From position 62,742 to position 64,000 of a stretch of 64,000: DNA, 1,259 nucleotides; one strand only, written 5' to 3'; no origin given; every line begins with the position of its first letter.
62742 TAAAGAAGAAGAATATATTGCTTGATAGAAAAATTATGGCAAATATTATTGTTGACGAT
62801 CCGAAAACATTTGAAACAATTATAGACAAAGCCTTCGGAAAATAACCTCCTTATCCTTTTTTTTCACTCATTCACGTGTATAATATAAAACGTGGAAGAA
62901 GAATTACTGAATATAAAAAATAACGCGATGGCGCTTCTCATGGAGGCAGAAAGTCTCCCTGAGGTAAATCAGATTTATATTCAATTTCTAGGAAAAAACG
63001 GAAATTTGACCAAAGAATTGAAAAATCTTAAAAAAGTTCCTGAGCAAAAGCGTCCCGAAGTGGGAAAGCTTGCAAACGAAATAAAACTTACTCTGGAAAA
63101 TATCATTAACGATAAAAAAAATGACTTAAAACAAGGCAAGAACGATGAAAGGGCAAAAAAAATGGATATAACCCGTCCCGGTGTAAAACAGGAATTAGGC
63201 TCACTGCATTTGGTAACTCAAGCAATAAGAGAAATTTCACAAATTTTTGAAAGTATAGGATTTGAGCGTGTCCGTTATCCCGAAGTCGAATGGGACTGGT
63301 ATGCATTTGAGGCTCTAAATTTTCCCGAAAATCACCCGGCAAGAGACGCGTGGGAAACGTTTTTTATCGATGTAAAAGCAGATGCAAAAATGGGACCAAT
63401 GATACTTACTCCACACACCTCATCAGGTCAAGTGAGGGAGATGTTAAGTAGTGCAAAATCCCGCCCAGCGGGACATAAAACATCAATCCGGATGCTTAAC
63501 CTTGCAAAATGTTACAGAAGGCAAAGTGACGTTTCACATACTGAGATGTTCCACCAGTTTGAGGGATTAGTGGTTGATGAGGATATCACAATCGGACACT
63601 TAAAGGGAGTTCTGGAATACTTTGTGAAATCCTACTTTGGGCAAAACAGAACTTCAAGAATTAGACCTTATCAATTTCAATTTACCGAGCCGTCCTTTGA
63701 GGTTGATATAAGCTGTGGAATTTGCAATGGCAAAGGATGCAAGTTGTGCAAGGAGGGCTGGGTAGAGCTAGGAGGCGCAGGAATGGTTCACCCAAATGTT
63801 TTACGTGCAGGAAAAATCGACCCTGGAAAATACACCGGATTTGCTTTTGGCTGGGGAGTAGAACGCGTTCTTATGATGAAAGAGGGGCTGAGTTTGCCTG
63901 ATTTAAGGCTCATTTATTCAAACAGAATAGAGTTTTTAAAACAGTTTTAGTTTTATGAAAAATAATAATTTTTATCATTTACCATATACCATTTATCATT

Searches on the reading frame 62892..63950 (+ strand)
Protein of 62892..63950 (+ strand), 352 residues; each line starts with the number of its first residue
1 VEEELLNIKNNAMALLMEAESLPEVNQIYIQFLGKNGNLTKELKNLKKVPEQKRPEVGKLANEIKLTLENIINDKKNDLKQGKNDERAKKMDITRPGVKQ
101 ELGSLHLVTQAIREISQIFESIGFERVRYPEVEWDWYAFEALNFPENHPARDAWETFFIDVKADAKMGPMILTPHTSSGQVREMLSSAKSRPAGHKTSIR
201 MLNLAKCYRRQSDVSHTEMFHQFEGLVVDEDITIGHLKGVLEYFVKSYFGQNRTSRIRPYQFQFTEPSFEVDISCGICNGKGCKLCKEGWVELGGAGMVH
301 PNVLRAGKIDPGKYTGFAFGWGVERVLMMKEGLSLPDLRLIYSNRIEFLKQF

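Call 59: search_protein_families(library=pfam, proteins=[window:62892-63950:+], max_evalue=0.0001)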
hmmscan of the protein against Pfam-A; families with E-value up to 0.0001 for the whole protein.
window:62892-63950:+ (352 aa): 2 families
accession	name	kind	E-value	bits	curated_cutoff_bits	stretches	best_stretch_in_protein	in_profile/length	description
PF01409.25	tRNA-synt_2d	-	3.5e-75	253.1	19.8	1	91-352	2-246/246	tRNA synthetases class II core domain (F)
PF02912.23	Phe_tRNA-synt_N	-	6.4e-17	61.7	22.3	1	21-87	2-68/69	Aminoacyl tRNA synthetase class II, N-terminal domain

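Call 79: list_cluster_members(proteins=[P0001, window:62892-63950:+, P0024])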
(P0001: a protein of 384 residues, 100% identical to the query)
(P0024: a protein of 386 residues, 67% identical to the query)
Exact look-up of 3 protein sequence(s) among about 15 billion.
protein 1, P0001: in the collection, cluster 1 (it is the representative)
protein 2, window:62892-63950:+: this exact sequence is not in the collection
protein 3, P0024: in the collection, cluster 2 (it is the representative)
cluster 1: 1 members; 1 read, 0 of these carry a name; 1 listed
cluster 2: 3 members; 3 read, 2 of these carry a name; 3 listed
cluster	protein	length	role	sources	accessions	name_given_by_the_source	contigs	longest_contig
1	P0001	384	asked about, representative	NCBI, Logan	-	-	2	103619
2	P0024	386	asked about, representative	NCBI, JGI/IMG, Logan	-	hypothetical protein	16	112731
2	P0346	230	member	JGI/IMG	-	hypothetical protein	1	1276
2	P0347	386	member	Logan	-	-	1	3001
